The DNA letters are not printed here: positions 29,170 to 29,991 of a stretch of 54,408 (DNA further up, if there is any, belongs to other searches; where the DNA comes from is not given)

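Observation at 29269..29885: wHTH + Cas2-like-fold regulator (paralog 1) bracketed by direct copies of a palindromic promoter/operator unit, immediately 3' of cassette C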

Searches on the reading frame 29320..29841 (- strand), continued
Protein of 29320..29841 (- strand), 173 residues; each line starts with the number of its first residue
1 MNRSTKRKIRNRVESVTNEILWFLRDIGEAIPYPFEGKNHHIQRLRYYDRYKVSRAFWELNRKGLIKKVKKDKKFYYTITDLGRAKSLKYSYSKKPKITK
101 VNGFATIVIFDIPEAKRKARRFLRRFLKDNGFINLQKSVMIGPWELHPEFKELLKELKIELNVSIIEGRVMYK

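Call 45: fold_search(model_id=the predicted structure, library=pdb)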
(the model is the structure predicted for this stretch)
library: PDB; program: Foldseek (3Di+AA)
matches with E <= 10: 1384; with E <= 0.001: 1
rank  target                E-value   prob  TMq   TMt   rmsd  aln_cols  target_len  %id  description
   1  8a39_AP1              3.7e-05  1.00  0.43  0.27   7.5       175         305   19  Crystal Structure of PaaX from Escherichia coli W (released 2023-07-05)
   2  5yi1                  6.9e-03  1.00  0.38  0.50  14.5       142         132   12  Structure of Lactococcus lactis ZitR, C30AH42A mutant in apo form (released 2017-12-06)
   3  5jls                  1.6e-02  1.00  0.37  0.47  10.2       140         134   11  Crystal Structure of Adhesin competence repressor (AdcR) from Streptococcus pyogenes (C-terminally His tagged) (released 2017-05-03)
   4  9h6t_A                1.7e-02  1.00  0.29  0.44   4.1        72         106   32  Partial Cas1-Cas2 CRISPR integrase complex bound to a half-integration product, Streptococcus thermophilus DGCC 7710 C (released 2026-02-18)
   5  8q2n_A                1.7e-02  1.00  0.28  0.41   4.4        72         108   32  Cas1-Cas2 CRISPR integrase bound to prespacer and target DNA, Streptococcus thermophilus DGCC 7710 CRISPR3 system (released 2024-08-14)
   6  5xvp_E                2.0e-02  1.00  0.29  0.46   3.8        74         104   27  E. fae Cas1-Cas2/prespacer/target ternary complex revealing the fully integrated states (released 2017-10-04)
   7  3gfl                  2.1e-02  0.98  0.37  0.45  14.4       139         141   16  Crystal structure of the ST1710 mutant (R90A) protein (released 2009-08-25)
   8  9h6t_D                2.4e-02  1.00  0.27  0.45   4.2        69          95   33  Partial Cas1-Cas2 CRISPR integrase complex bound to a half-integration product, Streptococcus thermophilus DGCC 7710 C (released 2026-02-18)
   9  6qxt_K                2.4e-02  0.99  0.27  0.43   4.6        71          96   31  Cas1-Cas2-Csn2-DNA dimer complex from the Type II-A CRISPR-Cas system (released 2019-05-08)
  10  2dbb_A                2.4e-02  0.66  0.25  0.29  12.6       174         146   14  Crystal structure of PH0061 (released 2006-06-15)
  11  6o8k                  2.5e-02  1.00  0.35  0.62   7.1        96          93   17  Crystal Structure of apo and reduced Sulfide-responsive transcriptional repressor (SqrR) from Rhodobacter capsulatus. (released 2020-04-01)
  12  1ku9_A                2.5e-02  0.90  0.30  0.34  14.5       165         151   13  X-ray Structure of a Methanococcus jannaschii DNA-Binding Protein: Implications for Antibiotic Resistance in Staphyloc (released 2002-12-25)
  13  8pk1_A                2.7e-02  1.00  0.27  0.42   4.3        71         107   32  Cas1-Cas2 CRISPR integrase bound to prespacer DNA, Streptococcus thermophilus DGCC 7710 CRISPR3 system (released 2024-07-10)
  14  2dbb_B                2.8e-02  0.69  0.27  0.30  12.9       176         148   12  Crystal structure of PH0061 (released 2006-06-15)
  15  5xvo_F                3.0e-02  1.00  0.30  0.47   3.2        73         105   27  E. fae Cas1-Cas2/prespacer/target ternary complex revealing DNA sampling and half-integration states (released 2017-10-04)
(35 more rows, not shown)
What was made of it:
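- On PaaX family: Foldseek's top hit is PaaX 8a39, with MarR/PadR-type hits below it (call 45).
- Closest known: CRISPR-associated Cas2. Same: It superposes on type II-A Cas2 at 27-33% identity (call 45).
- Foldseek's top hit is PaaX 8a39, followed by MarR-type wHTH proteins and Cas2 (call 45).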

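Call 59: search_solved_structures(query=window:29323-29841:-, max_evalue=1, show_alignments=4)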
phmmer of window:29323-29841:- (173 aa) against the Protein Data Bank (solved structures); distinct sequences matched with E-value up to 1: 1.
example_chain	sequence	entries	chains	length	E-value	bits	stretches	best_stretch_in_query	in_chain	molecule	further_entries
2wgo_A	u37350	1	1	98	0.62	13.2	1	66-103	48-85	RANASPUMIN-2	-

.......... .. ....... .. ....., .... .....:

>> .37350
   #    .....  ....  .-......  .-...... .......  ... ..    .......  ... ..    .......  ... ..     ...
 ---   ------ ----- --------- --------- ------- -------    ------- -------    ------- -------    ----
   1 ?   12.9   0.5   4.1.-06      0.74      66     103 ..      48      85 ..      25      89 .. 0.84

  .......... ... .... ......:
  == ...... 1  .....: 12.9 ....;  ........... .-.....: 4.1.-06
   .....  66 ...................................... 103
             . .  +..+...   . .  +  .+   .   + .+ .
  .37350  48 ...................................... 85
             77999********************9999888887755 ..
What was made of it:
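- Tried and rejected: Uninformative (call 59).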

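Call 60: search_solved_structures(query=A1, max_evalue=0.01, show_alignments=5)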
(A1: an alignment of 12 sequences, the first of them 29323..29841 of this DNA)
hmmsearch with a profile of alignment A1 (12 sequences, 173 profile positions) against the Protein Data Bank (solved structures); distinct sequences matched with E-value up to 0.01: 9.
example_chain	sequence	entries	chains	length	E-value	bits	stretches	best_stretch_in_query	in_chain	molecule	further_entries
6jhz_A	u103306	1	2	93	0.00034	23.7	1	106-140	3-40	CRISPR-associated endoribonuclease Cas2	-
8ia4_A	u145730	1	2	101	0.00039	23.5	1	106-140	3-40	CRISPR-associated endoribonuclease Cas2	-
5zyf_A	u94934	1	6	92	0.0026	20.8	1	106-139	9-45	CRISPR-associated endoribonuclease Cas2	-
6qxf_K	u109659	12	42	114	0.003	20.6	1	106-140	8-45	CRISPR-associated endoribonuclease Cas2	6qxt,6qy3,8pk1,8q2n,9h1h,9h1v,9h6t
5xvn_E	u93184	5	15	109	0.0056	19.7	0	107-140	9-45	CRISPR-associated endoribonuclease Cas2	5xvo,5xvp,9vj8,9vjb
5k1y_C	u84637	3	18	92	0.0061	19.6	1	45-88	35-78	AspA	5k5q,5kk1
5k5o_A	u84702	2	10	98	0.0065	19.5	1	45-88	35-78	AspA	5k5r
4rs8_A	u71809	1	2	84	0.0068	19.4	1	45-88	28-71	AspA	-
8a39_AP1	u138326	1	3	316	0.0092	19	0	53-171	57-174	DNA-binding transcriptional repressor of phenylacetic acid degradation, aryl-CoA responsiv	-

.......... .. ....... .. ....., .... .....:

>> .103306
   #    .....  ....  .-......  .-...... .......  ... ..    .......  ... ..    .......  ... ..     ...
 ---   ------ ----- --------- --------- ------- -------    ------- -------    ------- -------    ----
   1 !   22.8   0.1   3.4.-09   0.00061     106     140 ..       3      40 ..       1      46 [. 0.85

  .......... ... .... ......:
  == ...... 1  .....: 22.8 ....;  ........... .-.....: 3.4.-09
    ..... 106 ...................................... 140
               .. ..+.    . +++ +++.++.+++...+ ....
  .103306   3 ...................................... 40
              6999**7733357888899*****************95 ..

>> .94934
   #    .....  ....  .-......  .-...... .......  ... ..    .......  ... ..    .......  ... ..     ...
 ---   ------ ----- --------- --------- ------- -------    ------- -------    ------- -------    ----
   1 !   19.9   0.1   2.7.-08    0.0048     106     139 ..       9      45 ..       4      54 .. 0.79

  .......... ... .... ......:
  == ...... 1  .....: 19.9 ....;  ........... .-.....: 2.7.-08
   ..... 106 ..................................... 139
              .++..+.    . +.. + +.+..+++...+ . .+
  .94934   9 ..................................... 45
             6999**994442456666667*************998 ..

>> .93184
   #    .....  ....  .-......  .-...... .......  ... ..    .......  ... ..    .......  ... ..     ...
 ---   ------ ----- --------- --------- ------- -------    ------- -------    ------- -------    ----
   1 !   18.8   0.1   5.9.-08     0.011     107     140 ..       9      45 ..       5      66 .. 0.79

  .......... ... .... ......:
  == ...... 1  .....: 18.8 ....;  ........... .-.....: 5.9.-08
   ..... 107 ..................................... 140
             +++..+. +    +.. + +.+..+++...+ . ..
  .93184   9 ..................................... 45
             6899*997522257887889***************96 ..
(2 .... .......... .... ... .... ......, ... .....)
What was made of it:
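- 29335..29532 (-): Cas2-like ferredoxin-fold domain (residues 104-169). It carries the signature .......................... The alignment to solved Cas2 chains is in call 60.
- On CRISPR Cas2: The FDIP Asp aligns with FDLP/FDMP of solved Cas2 chains (call 60).
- Closest known: CRISPR-associated Cas2. Same: It shares the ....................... motif (call 60).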

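Call 63: find_encoding_contigs(protein=P0005, flank=10000, max_places=1)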
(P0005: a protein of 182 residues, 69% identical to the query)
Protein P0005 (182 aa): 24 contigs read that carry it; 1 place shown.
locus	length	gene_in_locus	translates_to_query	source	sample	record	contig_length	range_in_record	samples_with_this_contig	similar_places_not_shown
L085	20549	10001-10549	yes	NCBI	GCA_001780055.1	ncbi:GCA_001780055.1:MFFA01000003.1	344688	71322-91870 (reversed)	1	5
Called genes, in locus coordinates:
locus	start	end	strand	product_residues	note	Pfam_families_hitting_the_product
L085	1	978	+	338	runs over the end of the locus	PF01565:FAD_binding_4, PF02873:MurB_C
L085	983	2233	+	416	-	PF00275:EPSP_synthase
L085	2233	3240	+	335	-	PF06723:MreB_Mbl, PF00022:Actin (weak), PF00012:HSP70, PF14450:FtsA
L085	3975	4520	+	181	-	PF20803:PaaX_M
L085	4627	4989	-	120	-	-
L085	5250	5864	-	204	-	-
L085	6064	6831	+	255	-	PF13177:DNA_pol3_delta2, PF00004:AAA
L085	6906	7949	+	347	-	PF14870:PSII_BNR (faint), PF25852:DUF6242_C (faint), PF02012:BNR (faint), PF15902:Sortilin-Vps10 (weak)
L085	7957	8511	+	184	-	PF01765:RRF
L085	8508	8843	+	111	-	-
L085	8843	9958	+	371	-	PF02163:Peptidase_M50, PF00595:PDZ, PF13180:PDZ_2 (weak), PF17820:PDZ_6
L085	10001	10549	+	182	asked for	PF20803:PaaX_M, PF09827:CRISPR_Cas2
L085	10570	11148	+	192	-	-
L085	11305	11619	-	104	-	-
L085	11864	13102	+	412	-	PF00587:tRNA-synt_2b, PF03129:HGTP_anticodon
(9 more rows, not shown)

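Call 72: find_related_loci(query=A1, collection=viral_contigs, flank=3000)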
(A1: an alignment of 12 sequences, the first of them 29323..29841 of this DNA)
Query A1 (173 aa) in viral_contigs; peptide patterns used: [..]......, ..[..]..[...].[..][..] (x = any residue, [..] = any of these).
118 stretches matched a pattern, but none encodes a relative of the query by tblastn (E <= 1e-3).
